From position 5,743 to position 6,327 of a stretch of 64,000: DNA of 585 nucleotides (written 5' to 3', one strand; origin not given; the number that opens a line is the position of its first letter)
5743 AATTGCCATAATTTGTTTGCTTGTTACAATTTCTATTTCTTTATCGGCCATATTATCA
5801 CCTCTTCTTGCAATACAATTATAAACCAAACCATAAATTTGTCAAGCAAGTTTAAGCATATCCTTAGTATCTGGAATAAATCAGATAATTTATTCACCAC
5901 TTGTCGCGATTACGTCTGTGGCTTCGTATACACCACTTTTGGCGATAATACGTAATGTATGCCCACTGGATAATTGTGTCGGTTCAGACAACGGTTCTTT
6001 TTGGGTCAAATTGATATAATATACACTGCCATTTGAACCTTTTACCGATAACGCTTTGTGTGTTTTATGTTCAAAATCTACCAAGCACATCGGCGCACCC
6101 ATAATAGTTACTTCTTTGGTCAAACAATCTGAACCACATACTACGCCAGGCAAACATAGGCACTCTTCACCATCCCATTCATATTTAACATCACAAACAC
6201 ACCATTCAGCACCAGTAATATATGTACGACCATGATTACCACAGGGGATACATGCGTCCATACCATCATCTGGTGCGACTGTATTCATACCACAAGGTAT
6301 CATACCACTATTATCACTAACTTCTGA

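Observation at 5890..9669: Cassette architecture: paralogs A and B share conserved ends and unrelated middles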

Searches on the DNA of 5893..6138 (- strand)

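Call 82: search_rna_families(source=L089, threshold=gathering)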
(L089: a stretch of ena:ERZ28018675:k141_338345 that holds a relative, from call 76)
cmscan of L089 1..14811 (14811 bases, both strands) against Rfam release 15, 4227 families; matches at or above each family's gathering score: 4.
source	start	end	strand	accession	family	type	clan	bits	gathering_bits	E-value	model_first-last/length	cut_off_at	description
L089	1752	4501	+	RF02541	LSU_rRNA_bacteria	Gene; rRNA;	CL00112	2591.4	50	0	1-2925/2925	no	Bacterial large subunit ribosomal RNA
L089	1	1242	+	RF00177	SSU_rRNA_bacteria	Gene; rRNA;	CL00111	1266.8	50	0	276-1533/1533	5'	Bacterial small subunit ribosomal RNA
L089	4581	4695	+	RF00001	5S_rRNA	Gene; rRNA;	CL00113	78.2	38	1.6e-15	1-120/120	no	5S ribosomal RNA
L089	1359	1432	+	RF00005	tRNA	Gene; tRNA;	CL00001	69.7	29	8.6e-14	1-71/71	no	tRNA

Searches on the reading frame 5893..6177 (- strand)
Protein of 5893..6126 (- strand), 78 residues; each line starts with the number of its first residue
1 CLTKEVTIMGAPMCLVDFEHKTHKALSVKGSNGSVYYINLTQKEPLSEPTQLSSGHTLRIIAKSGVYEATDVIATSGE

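Call 18: find_homologous_proteins(query=window:5893-6126:-, max_evalue=0.01)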
Query seq(78 aa) (78 aa): 1 proteins with E <= 0.01 among 1 candidates.
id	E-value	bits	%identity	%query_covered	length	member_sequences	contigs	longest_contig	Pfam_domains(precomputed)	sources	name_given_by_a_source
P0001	5.3e-42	158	100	97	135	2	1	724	-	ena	-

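Call 37: search_protein_representatives(alignment_id=A2)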
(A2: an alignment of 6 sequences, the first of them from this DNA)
Query: 6 sequences, 83 profile positions. Proteins with E-value up to 0.001 (for the whole library): 23; up to 1e-10: 5; up to 1e-30: 3. The best 23 are listed.
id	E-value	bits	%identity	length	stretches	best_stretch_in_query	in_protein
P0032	5.2e-39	148.1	-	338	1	2-83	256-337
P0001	8.8e-36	137.8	-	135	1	2-83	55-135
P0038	5.1e-31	122.5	-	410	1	5-82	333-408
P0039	2.5e-27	110.7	-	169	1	2-82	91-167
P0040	8.0e-18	80.2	-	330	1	2-78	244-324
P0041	7.2e-09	51.6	-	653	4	30-69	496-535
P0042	2.1e-07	46.9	-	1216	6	42-64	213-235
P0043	3.4e-07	46.2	-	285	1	5-80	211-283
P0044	5.0e-07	45.7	-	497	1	5-80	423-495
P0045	7.1e-07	45.2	-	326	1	5-80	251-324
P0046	9.0e-07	44.8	-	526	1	7-80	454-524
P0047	1.1e-06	44.5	-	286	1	5-80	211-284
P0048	1.6e-06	44.0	-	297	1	3-80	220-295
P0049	3.0e-06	43.2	-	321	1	5-80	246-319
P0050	6.2e-06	42.1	-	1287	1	7-80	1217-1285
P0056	3.5e-04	36.5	-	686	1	6-81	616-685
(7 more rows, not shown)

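Call 47: search_protein_families(library=pfam, alignment_id=A3, max_evalue=1)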
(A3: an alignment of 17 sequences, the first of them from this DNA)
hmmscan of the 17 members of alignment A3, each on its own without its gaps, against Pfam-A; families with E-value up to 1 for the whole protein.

A. member 1, seq(95 aa): 0 families

B. families by the number of members that match (of 17 scanned): 5 families
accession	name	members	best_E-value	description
PF20143.4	NAD_kinase_C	1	0.0087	ATP-NAD kinase C-terminal domain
PF16696.11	ZFYVE21_C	1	0.015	Zinc finger FYVE domain-containing protein 21 C-terminus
PF05986.19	ADAMTS_spacer1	1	0.065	ADAM-TS Spacer 1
PF19081.6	Ig_7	1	0.13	Ig-like domain CHU_C associated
PF00795.27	CN_hydrolase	1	0.18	Carbon-nitrogen hydrolase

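Call 48: search_protein_families(library=ncbifam, alignment_id=A3, max_evalue=1)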
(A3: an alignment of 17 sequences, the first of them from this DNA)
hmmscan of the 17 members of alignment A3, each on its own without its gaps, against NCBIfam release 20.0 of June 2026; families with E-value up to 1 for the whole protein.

A. member 1, seq(95 aa): 1 family
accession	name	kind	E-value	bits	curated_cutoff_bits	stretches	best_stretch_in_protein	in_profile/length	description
NF010443.0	PRK13869.1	subfamily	0.1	11.3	446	1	28-59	212-243/405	plasmid-partitioning protein RepA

B. families by the number of members that match (of 17 scanned): 4 families
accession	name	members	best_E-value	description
NF040570.1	guided_TnpB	1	0.063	RNA-guided endonuclease TnpB family protein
NF010443.0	PRK13869.1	1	0.1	plasmid-partitioning protein RepA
TIGR01304.1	IMP_DH_rel_2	1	0.15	GuaB3 family IMP dehydrogenase-related protein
TIGR02296.1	HpaC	1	0.37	4-hydroxyphenylacetate 3-monooxygenase, reductase component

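Call 49: search_solved_structures(query=A3, max_evalue=10)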
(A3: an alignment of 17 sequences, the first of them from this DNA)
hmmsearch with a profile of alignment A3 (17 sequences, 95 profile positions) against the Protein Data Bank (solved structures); distinct sequences matched with E-value up to 10: 39.
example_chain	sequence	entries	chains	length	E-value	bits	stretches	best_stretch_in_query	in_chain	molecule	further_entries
3cwk_A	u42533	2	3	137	0.22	14.5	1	23-59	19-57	Cellular retinoic acid-binding protein 2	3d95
3fa6_A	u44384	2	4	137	0.23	14.5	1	23-59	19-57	Cellular retinoic acid-binding protein 2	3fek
4i9s_A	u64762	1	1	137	0.33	14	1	23-58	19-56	Cellular retinoic acid-binding protein 2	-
3fa7_A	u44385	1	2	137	0.34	13.9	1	23-61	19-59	Cellular retinoic acid-binding protein 2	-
6noe_A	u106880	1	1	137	0.39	13.7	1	23-62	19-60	Cellular retinoic acid-binding protein 2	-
6mox_A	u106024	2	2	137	0.39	13.7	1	23-59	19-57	Cellular retinoic acid-binding protein 2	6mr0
4ybp_A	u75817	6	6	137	0.4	13.7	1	23-59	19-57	Cellular retinoic acid-binding protein 2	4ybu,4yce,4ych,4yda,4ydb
4m7m_A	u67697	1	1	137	0.42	13.6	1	22-58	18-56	Cellular retinoic acid-binding protein 2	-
4m6s_A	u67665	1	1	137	0.42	13.6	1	22-58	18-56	Cellular retinoic acid-binding protein 2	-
4i9r_A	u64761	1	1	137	0.43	13.6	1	22-58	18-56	Cellular retinoic acid-binding protein 2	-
3cr6_A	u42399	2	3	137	0.44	13.6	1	23-59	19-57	Cellular retinoic acid-binding protein 2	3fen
4yko_A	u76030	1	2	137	0.46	13.5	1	22-59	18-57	Cellular retinoic acid-binding protein 2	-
6nny_A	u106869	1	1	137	0.46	13.5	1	23-59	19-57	Cellular retinoic acid-binding protein 2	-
7oxx_A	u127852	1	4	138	0.48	13.4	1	23-59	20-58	Cellular retinoic acid-binding protein 2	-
4ykm_A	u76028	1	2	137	0.49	13.4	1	22-59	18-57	Cellular retinoic acid-binding protein 2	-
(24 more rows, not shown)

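Call 57: predict_structure(alignment_id=A3)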
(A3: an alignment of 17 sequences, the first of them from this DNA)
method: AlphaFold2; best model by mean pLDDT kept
length: 95 residues; sequences in the alignment: 17
mean_pLDDT: 56.6   pTM: 0.41
mean pLDDT of the five models: 56.6, 52.6, 52.3, 51.8, 51.5
residues with pLDDT >= 90: 0; 70-90: 19; 50-70: 48; < 50: 28
segments of 3 or more residues with pLDDT < 50: 1-15, 64-66, 89-95
pLDDT, mean of each block of 10 residues (from residue 1): 36 49 71 60 71 65 51 58 57 38
secondary structure, 60 per line:
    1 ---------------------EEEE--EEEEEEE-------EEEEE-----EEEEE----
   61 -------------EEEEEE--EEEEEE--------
elements in order: E22-25 E28-34 E42-46 E52-56 E74-79 E82-87

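Call 60: find_encoding_contigs(protein=P0050, flank=8000, max_places=3)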
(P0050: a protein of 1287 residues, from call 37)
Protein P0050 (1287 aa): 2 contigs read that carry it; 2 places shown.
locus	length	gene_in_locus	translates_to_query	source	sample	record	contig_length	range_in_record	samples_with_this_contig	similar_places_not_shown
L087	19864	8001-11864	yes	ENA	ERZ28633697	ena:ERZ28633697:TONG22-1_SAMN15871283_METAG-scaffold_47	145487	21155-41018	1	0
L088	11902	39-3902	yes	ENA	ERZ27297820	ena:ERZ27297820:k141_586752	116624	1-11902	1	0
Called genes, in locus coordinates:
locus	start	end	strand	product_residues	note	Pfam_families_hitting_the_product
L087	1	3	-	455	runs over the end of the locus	-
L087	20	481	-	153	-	PF01478:Peptidase_A24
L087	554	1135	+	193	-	PF07750:GcrA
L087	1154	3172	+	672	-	-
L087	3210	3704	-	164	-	PF01648:ACPS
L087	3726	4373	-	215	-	PF00406:ADK, PF13207:AAA_17, PF13238:AAA_18, PF13671:AAA_33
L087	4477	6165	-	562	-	PF00575:S1, PF00575:S1, PF23459:S1_RRP5, PF00575:S1, PF23459:S1_RRP5 (weak), PF00575:S1, PF21710:Spt6_S1 (weak), PF23459:S1_RRP5 (weak), +1 more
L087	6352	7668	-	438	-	PF05697:Trigger_N, PF00254:FKBP_C, PF05698:Trigger_C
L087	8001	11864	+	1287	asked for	-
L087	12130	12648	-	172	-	PF00380:Ribosomal_S9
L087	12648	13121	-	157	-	PF00572:Ribosomal_L13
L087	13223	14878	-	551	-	PF03485:Arg_tRNA_synt_N, PF00750:tRNA-synt_1d, PF05746:DALR_1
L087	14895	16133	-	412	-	PF00512:HisKA (weak), PF02518:HATPase_c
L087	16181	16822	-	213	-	PF00072:Response_reg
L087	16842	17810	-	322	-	-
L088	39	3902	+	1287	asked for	-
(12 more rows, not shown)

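Call 61: fold_search(model_id=the predicted structure, library=pdb)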
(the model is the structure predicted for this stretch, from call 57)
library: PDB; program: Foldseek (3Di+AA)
matches with E <= 10: 149; with E <= 0.001: 0
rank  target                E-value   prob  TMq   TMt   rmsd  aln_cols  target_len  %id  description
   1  1ew4                  7.4e-01  0.44  0.29  0.26   5.9        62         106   21  CRYSTAL STRUCTURE OF ESCHERICHIA COLI CYAY PROTEIN REVEALS A NOVEL FOLD FOR THE FRATAXIN FAMILY (released 2000-08-09)
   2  4jpd                  8.8e-01  0.47  0.28  0.25   5.5        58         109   21  The structure of CyaY from Burkholderia cenocepacia (released 2013-03-27)
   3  2m3x_MODEL_1_A        1.6e+00  0.09  0.22  0.15  13.2        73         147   15  Solution structure of Ph1500: a homohexameric protein centered on a 12-bladed beta-propeller (released 2014-01-29)
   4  4x25_A                1.8e+00  0.54  0.33  0.25   2.4        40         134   10  Structural basis for mutation-induced destabilization of Profilin 1 in ALS (released 2015-06-10)
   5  2yf0                  1.8e+00  0.08  0.22  0.07   7.7        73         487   19  Human Myotubularin related protein 6 (MTMR6) (released 2011-04-13)
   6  7s0w_A                2.0e+00  0.09  0.25  0.06   9.9        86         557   15  Crystal structure of the T337M variant of human PGM-1 (released 2022-05-04)
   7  8bo9_A                2.4e+00  0.13  0.30  0.19   6.2        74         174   12  NanoLuc-D9R/H57A/K89R mutant complexed with azacoelenterazine bound in intra-barrel catalytic site (released 2023-09-27)
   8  3n6r_G                2.8e+00  0.14  0.33  0.07   4.1        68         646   15  CRYSTAL STRUCTURE OF the holoenzyme of PROPIONYL-COA CARBOXYLASE (PCC) (released 2010-08-25)
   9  1ee8_A                3.0e+00  0.08  0.25  0.12  10.0        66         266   15  CRYSTAL STRUCTURE OF MUTM (FPG) PROTEIN FROM THERMUS THERMOPHILUS HB8 (released 2001-01-31)
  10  7b1y_B                3.6e+00  0.25  0.25  0.11   2.3        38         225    8  DtxR-like iron-dependent regulator IdeR complexed with cobalt and its consensus DNA-binding sequence (released 2021-03-03)
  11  8tvd_E                3.8e+00  0.06  0.26  0.13  12.3        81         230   12  Fab 221-11 in complex with OspA (released 2024-08-28)
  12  3ho8_B                4.0e+00  0.08  0.24  0.04   5.2        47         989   13  Crystal Structure of S. aureus Pyruvate Carboxylase in complex with Coenzyme A (released 2009-06-30)
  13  6j49                  4.0e+00  0.06  0.25  0.12  12.9        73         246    8  Grafting VLADV sequence into OspAsm1 (released 2019-03-06)
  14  3pmg_A                4.0e+00  0.06  0.22  0.06   7.3        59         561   12  STRUCTURE OF RABBIT MUSCLE PHOSPHOGLUCOMUTASE AT 2.4 ANGSTROMS RESOLUTION. USE OF FREEZING POINT DEPRESSANT AND REDUCE (released 1995-12-07)
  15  4qks                  4.0e+00  0.04  0.24  0.19  12.9        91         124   10  Crystal Structure of 6xTrp/PV2: de novo designed beta-trefoil architecture with symmetric primary structure (L22W/L44W/L (released 2015-01-14)
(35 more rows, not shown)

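Call 75: search_protein_families(library=phrogs, proteins=[P0046, P0056], max_evalue=0.01)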
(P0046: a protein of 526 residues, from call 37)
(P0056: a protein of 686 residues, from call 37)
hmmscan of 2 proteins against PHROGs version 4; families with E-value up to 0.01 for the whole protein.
P0046 (526 aa): 0 families

P0056 (686 aa): 1 family
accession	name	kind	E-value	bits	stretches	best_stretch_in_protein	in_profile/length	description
phrog_1925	-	unknown function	0.0013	20.2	0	166-190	10-34/62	-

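Call 76: find_encoding_contigs(protein=P0046, flank=8000, max_places=3)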
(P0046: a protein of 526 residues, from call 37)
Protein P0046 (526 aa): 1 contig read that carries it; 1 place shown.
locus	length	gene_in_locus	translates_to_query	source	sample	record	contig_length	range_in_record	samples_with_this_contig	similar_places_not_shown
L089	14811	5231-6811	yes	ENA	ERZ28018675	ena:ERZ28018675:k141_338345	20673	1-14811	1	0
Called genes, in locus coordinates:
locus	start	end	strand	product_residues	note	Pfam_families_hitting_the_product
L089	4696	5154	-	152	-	-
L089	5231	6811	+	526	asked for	-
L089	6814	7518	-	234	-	-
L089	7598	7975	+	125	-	-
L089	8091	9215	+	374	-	PF02086:MethyltransfD12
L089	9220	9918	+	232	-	PF02963:EcoRI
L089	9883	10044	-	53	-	-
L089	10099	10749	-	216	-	PF09411:PagL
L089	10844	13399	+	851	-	-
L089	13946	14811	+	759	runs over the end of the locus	-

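Call 77: find_encoding_contigs(protein=P0038, flank=5000, max_places=3)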
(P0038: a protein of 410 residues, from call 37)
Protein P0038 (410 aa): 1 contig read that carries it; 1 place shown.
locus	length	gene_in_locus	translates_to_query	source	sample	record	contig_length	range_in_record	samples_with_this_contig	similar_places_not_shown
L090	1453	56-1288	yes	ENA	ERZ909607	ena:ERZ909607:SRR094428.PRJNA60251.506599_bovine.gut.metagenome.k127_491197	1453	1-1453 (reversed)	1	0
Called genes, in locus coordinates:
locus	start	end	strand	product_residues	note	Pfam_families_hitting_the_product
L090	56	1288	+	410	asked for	PF09479:Flg_new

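Call 78: find_encoding_contigs(protein=P0039, flank=5000, max_places=3)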
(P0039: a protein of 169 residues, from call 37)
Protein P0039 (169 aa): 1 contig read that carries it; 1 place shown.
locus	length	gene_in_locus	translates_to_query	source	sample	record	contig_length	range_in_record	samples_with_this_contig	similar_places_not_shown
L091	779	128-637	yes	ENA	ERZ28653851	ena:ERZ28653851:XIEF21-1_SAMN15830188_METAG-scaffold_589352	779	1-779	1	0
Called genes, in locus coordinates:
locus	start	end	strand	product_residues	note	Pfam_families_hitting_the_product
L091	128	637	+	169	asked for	-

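Call 103: find_encoding_contigs(protein=P0001, flank=3000, max_places=3)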
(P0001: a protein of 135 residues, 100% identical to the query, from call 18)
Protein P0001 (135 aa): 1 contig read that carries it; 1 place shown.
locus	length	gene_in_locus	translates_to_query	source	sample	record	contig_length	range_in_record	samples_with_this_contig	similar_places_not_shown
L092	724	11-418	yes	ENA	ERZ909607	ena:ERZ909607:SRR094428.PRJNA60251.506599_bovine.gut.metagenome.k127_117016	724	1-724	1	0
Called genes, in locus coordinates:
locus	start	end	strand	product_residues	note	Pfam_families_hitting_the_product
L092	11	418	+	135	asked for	-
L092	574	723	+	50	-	?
